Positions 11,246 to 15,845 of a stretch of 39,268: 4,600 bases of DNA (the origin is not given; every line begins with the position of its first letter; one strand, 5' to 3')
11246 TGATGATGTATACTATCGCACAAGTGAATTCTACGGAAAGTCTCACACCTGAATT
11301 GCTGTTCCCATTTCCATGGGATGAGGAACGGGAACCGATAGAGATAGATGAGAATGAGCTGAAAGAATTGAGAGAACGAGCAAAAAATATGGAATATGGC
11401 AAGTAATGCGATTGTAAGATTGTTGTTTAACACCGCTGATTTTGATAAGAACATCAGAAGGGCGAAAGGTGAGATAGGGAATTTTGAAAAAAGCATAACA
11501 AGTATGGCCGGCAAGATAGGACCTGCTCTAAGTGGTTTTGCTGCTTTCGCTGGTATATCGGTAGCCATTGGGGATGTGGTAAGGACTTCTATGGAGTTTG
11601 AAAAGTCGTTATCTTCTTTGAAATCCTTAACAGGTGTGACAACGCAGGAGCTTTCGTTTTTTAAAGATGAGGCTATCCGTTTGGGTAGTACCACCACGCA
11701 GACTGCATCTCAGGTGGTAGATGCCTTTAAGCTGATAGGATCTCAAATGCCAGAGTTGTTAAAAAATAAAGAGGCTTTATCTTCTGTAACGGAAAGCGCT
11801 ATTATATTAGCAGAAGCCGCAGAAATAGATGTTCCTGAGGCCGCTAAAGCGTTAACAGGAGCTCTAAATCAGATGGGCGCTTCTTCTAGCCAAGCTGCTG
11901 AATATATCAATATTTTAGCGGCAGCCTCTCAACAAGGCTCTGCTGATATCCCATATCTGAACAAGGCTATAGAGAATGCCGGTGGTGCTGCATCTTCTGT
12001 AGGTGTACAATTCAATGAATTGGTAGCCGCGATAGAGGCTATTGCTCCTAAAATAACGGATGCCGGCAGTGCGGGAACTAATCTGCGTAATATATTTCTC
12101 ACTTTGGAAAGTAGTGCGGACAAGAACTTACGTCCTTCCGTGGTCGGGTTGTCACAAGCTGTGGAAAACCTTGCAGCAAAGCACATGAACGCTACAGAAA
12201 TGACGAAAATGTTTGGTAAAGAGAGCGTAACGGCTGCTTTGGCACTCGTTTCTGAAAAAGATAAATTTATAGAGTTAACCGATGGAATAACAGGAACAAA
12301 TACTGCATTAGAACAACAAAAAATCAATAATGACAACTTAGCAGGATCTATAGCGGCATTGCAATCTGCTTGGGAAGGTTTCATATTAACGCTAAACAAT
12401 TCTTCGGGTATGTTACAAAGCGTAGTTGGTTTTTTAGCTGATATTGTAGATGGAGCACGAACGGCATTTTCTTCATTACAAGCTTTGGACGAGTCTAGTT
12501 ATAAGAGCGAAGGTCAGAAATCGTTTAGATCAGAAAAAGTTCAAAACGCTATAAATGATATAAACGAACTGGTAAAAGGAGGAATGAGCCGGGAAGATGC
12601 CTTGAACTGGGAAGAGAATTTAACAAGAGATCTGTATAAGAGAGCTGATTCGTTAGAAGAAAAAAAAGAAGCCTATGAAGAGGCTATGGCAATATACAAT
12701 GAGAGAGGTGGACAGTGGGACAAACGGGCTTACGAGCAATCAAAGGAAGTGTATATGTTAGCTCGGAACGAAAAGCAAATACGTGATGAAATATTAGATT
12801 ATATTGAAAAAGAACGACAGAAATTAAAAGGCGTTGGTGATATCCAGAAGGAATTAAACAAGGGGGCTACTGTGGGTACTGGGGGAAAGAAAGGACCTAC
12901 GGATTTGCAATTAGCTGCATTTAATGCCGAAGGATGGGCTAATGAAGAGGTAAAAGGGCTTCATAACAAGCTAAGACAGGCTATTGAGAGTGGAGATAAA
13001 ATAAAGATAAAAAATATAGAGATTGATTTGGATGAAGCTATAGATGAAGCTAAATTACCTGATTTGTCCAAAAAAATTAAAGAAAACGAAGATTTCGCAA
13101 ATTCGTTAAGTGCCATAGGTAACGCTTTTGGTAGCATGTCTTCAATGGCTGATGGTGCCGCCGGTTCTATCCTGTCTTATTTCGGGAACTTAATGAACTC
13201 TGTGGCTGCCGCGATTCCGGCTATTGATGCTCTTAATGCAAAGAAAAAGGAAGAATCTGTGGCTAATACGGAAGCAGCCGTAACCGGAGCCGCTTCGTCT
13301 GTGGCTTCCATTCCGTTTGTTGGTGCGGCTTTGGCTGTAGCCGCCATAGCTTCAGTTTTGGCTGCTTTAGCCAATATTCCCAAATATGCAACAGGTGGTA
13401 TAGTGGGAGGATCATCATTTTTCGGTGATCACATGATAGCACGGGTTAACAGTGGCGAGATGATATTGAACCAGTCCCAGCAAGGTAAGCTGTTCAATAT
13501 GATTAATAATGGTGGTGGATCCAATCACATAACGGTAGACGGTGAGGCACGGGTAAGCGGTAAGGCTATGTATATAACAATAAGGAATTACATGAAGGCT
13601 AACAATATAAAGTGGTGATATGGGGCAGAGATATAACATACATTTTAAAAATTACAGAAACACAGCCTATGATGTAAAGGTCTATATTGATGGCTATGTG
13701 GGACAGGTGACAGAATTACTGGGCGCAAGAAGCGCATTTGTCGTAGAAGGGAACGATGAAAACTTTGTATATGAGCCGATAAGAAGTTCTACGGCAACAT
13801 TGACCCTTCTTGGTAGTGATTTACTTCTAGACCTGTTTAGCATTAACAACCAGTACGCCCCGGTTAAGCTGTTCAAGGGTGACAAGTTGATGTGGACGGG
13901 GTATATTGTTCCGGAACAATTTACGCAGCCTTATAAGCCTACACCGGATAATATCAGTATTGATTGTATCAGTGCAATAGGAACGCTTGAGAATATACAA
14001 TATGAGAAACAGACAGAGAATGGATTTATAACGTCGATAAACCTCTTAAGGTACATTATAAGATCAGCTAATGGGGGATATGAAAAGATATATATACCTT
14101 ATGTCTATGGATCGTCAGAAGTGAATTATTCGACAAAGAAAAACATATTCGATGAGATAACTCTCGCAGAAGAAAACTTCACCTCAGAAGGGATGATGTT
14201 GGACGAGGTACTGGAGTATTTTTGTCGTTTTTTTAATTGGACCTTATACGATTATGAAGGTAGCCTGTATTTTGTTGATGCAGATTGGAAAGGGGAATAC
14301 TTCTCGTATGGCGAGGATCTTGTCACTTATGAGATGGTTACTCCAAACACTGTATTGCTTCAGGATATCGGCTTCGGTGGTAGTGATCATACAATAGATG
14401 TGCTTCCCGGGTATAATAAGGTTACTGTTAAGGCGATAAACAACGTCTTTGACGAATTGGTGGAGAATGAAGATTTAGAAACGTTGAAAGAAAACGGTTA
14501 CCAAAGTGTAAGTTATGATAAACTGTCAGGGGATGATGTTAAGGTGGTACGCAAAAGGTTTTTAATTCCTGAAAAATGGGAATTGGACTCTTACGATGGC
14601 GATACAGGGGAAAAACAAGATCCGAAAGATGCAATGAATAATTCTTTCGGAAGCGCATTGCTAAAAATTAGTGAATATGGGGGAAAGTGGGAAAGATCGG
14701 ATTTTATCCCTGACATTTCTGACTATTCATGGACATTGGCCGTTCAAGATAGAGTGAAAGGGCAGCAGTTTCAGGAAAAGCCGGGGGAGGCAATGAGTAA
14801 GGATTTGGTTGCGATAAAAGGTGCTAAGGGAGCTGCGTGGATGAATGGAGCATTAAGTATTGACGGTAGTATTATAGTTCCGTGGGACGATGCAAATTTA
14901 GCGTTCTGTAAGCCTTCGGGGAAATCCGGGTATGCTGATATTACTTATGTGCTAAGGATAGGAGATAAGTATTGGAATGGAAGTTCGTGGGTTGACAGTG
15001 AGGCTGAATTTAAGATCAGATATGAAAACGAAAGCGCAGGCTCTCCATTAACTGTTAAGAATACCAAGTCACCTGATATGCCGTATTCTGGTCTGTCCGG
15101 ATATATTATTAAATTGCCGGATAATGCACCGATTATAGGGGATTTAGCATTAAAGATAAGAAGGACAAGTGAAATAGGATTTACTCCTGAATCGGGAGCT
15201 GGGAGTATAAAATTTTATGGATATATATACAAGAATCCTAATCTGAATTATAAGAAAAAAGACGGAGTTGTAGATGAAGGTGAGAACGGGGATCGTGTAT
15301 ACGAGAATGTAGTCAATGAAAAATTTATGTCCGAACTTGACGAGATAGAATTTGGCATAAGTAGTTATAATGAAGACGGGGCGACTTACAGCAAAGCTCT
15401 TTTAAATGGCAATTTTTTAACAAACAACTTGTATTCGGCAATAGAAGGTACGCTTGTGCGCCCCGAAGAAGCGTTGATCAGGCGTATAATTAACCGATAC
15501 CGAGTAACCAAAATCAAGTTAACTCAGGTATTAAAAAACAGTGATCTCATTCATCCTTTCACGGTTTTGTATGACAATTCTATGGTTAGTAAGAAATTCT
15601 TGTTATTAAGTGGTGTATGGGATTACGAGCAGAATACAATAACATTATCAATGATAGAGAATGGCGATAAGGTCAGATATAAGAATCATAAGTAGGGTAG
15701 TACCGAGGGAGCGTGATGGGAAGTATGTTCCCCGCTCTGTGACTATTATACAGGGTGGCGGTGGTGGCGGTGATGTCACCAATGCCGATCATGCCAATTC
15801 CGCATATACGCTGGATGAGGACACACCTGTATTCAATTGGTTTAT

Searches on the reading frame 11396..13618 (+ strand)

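Call 11: search_protein_families(library=phrogs, proteins=[window:11396-13618:+], max_evalue=0.001)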
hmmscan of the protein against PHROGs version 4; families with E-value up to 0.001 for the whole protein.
window:11396-13618:+ (740 aa): 21 families
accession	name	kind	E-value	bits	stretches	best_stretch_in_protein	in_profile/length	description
phrog_9696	-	tail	2.6e-35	122.6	1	12-595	31-563/1415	tail length tape measure protein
phrog_1533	-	tail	6.1e-30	104.6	1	28-362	216-574/1688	tail length tape measure protein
phrog_4704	-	tail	4.9e-29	102.5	1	28-355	180-526/625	tail length tape measure protein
phrog_991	-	tail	7.3e-29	101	1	6-658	215-666/1966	tail length tape measure protein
phrog_28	-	tail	4.6e-27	96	1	12-356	222-593/1228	tail length tape measure protein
phrog_1272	-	tail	6.2e-25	88.2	1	23-389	215-586/1606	tail length tape measure protein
phrog_26705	-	unknown function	2.6e-23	83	1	46-367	290-608/1302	-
phrog_38390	-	tail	9.9e-21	74.5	1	46-355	41-359/1029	tail length tape measure protein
phrog_28420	-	tail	7.7e-15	55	1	22-329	19-326/906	tail length tape measure protein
phrog_5218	-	unknown function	1.3e-14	54.3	1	13-669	175-649/1599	-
phrog_5493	-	tail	1.7e-12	47.5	1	16-237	23-238/1102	tail length tape measure protein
phrog_16692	-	unknown function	6.3e-12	45.7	2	19-243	131-357/1107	-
phrog_167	-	tail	9.1e-12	44.5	1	16-644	230-704/1555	tail length tape measure protein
phrog_24676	-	tail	9.2e-11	41.9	1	621-724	463-568/587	tail length tape measure protein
phrog_13338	-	unknown function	2.6e-10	40.2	1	603-706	718-829/903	-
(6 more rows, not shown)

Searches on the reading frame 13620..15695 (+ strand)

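Call 11: search_protein_families(library=phrogs, proteins=[window:13620-15695:+], max_evalue=0.001)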
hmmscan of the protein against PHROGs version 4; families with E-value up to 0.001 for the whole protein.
window:13620-15695:+ (691 aa): 1 family
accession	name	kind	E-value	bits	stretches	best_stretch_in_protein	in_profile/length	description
phrog_33803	-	unknown function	6.7e-08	32.2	1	1-187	121-315/762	-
